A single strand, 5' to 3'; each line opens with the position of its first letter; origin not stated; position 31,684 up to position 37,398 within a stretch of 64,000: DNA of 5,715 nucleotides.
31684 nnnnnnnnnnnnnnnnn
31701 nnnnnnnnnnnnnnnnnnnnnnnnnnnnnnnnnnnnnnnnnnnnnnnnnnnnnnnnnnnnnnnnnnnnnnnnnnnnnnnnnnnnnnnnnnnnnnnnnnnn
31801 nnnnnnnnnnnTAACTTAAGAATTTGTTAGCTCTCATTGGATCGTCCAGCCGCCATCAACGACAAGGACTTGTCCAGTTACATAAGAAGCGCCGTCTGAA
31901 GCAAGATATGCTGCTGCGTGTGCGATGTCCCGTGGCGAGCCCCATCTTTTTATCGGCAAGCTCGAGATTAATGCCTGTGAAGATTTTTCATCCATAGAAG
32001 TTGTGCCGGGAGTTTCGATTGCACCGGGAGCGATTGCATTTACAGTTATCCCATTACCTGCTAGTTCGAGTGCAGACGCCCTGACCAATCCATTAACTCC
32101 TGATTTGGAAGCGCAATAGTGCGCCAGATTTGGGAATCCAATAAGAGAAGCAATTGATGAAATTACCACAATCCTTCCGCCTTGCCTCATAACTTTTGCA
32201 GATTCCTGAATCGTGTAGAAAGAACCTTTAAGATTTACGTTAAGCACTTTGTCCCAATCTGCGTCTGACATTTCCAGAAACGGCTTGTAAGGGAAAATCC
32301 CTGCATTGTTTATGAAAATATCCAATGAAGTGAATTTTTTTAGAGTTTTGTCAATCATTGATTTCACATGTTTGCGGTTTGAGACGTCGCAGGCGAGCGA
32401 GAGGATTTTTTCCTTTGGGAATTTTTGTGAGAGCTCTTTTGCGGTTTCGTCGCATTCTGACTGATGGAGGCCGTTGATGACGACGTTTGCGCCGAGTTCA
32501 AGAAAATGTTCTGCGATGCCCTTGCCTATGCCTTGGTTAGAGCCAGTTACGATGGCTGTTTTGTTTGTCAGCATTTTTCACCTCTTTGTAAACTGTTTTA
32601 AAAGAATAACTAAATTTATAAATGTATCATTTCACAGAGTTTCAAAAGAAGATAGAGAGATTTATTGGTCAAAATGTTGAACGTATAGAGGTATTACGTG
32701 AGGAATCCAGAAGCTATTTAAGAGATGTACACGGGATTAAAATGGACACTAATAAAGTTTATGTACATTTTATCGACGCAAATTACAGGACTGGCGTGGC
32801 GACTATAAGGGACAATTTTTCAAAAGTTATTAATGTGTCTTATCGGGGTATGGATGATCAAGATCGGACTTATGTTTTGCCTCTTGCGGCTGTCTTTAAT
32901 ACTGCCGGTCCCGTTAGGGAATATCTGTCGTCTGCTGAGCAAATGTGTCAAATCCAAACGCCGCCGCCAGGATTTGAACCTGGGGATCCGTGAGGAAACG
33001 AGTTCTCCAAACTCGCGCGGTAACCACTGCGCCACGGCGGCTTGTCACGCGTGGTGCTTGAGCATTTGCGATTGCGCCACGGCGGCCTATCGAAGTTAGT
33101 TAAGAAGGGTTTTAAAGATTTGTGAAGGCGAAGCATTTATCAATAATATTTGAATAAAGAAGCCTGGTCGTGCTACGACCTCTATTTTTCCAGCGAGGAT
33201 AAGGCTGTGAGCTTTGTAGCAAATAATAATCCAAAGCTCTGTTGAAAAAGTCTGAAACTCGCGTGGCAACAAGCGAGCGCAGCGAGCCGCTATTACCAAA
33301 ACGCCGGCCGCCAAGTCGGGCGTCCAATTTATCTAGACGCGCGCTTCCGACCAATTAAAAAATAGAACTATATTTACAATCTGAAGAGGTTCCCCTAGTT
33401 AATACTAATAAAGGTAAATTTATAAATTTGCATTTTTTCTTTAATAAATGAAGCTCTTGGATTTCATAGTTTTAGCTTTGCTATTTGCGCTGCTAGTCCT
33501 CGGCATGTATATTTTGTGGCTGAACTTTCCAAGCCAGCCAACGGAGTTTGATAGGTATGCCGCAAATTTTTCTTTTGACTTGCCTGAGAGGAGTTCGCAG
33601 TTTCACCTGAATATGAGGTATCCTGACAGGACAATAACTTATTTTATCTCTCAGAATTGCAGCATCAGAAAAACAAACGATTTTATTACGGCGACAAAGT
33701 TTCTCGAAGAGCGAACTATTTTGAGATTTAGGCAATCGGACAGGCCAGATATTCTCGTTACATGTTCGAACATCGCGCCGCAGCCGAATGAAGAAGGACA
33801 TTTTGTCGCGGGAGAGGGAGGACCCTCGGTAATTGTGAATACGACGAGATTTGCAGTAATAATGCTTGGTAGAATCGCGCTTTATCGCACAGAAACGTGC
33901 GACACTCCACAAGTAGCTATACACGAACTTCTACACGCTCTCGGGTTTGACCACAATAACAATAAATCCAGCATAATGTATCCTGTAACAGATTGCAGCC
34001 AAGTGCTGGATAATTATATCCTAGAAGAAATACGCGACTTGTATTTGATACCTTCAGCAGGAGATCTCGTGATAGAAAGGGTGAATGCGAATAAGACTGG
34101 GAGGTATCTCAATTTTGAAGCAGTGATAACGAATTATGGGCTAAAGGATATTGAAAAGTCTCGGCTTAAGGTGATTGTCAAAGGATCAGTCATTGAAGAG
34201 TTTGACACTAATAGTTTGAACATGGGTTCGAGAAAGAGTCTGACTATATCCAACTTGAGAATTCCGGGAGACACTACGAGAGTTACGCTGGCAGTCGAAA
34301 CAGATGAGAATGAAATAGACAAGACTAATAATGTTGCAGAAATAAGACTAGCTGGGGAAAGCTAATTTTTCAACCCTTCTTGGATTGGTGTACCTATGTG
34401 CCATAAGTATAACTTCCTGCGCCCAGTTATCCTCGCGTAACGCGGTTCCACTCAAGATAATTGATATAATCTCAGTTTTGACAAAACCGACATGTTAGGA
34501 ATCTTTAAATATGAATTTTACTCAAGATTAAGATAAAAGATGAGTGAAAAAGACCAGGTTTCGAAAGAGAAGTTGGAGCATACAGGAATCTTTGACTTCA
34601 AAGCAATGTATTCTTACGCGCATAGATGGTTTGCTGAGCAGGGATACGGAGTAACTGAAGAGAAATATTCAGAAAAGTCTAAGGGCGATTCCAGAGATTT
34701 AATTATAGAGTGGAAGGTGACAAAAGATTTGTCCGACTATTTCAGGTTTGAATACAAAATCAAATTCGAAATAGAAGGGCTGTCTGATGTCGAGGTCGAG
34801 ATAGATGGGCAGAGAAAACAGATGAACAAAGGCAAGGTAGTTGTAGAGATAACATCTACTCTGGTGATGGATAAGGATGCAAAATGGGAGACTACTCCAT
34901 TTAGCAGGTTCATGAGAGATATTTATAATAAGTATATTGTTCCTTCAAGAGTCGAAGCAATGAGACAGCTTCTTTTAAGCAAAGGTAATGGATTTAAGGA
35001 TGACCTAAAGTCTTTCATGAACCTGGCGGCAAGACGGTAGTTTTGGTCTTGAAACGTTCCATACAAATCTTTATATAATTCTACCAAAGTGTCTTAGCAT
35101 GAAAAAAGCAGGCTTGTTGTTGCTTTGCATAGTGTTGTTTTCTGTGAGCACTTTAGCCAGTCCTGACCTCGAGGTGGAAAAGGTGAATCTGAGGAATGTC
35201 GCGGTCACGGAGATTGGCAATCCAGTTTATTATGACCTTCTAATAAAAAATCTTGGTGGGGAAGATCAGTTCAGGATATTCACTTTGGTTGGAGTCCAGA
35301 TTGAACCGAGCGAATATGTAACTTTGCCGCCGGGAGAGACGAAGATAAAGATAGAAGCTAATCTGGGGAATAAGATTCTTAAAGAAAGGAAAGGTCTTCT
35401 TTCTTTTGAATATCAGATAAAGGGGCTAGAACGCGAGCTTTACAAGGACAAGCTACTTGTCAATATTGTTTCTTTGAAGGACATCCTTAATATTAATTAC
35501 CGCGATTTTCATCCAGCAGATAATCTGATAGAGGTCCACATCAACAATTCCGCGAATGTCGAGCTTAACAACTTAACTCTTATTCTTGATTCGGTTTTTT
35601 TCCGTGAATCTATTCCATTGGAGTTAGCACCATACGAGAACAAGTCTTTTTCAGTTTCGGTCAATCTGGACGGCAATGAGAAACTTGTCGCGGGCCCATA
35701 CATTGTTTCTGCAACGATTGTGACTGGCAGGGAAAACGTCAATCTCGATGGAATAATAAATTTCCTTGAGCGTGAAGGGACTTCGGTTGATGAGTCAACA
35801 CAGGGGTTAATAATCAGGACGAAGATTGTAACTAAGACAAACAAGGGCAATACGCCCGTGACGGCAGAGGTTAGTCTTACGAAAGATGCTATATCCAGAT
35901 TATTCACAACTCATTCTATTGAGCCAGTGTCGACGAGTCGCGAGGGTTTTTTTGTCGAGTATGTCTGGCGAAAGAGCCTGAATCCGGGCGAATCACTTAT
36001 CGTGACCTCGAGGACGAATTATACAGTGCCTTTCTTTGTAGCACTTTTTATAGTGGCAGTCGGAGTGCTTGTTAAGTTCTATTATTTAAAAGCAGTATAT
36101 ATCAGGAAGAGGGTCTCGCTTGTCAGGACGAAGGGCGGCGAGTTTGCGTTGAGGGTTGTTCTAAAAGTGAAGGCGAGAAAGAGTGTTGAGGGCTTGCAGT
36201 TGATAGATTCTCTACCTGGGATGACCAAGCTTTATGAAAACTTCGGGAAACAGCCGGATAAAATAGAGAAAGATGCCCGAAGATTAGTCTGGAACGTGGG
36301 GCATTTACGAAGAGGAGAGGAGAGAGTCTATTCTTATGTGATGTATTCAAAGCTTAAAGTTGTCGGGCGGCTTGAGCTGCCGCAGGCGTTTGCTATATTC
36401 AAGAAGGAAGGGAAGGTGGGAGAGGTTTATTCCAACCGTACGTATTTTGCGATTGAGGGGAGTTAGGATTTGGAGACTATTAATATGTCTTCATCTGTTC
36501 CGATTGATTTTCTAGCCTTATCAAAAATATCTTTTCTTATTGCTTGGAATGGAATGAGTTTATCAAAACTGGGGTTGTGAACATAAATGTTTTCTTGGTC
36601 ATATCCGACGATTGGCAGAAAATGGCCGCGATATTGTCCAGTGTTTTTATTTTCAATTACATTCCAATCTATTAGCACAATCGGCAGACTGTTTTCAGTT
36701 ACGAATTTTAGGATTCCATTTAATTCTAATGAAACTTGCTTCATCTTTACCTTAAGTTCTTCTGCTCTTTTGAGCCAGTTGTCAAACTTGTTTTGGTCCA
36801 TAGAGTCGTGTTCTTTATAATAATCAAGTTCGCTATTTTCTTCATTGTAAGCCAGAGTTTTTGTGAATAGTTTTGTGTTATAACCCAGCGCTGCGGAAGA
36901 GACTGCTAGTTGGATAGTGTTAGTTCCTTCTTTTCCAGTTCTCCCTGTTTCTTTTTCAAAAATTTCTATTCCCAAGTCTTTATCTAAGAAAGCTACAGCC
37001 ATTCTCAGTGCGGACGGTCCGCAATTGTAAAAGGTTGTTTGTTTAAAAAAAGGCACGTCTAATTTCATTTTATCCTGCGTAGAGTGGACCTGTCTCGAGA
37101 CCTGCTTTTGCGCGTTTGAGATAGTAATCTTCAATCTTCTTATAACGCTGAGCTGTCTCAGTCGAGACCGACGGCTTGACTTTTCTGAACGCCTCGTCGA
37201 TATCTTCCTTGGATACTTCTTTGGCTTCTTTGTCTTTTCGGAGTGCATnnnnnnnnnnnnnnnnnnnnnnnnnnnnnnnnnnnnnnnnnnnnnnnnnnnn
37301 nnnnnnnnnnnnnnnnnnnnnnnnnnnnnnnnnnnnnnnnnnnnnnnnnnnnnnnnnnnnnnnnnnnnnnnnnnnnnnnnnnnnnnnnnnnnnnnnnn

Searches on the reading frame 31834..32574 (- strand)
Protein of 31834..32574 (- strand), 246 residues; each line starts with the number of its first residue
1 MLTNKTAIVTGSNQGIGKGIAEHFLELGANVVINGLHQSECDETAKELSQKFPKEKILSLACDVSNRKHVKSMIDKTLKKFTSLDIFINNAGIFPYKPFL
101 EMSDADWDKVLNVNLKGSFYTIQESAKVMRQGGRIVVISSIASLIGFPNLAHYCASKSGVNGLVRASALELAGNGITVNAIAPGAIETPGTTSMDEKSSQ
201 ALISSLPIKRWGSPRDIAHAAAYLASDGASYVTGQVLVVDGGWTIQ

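Call 73: search_protein_families(library=pfam, proteins=[window:31834-32574:-], max_evalue=0.001)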
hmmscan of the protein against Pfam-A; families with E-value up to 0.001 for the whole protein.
window:31834-32574:- (246 aa): 4 families
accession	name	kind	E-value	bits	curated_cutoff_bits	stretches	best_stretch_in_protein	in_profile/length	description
PF13561.12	adh_short_C2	-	1.5e-72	244.4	27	1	13-244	5-236/236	Enoyl-(Acyl carrier protein) reductase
PF00106.31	adh_short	-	3.2e-56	190.4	26.6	1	5-197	1-193/195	short chain dehydrogenase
PF08659.16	KR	-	1.6e-19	71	22.6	1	6-167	2-163/180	KR domain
PF23441.1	SDR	-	3.1e-10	40.3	27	1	2-198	5-207/258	SDR-like rossmann domain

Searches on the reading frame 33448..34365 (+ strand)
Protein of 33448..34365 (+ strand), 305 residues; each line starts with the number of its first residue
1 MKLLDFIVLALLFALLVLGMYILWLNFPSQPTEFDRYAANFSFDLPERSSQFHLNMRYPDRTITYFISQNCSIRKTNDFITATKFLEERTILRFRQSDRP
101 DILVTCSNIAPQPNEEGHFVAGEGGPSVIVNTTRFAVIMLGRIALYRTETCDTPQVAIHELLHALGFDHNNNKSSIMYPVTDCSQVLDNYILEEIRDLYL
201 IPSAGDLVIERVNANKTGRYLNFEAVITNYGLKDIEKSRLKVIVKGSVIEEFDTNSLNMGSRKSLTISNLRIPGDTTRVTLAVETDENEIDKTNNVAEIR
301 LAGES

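Call 18: search_protein_families(library=pfam, proteins=[window:33448-34365:+], max_evalue=0.001)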
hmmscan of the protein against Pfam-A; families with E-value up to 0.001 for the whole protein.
window:33448-34365:+ (305 aa): 3 families
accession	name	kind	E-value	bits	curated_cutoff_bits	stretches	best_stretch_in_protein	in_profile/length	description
PF00413.30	Peptidase_M10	-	1.2e-07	32.1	24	1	148-182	103-137/159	Matrixin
PF01400.30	Astacin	-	3.8e-07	30.4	22.5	1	58-173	2-98/189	Astacin (Peptidase family M12A)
PF07705.17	CARDB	-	5.1e-06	27.1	22.7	1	206-297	3-99/101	CARDB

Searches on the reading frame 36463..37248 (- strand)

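Call 19: search_protein_families(library=pfam, proteins=[window:36463-37248:-], max_evalue=0.001)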
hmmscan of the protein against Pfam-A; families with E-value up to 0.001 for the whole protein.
window:36463-37248:- (261 aa): 4 families
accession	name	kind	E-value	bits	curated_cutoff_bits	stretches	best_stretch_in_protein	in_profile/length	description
PF09778.15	Guanylate_cyc_2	-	2.8e-26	92.7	28.1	1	65-258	1-212/212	Guanylylate cyclase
PF11814.14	DUF3335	-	6e-13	49.2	25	1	65-230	1-169/206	Peptidase_C39 like family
PF13529.12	Peptidase_C39_2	-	4.7e-11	43.9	24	1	63-226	1-142/143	Peptidase_C39 like family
PF03412.21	Peptidase_C39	-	1.4e-05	25.4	22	0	150-228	42-107/133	Peptidase C39 family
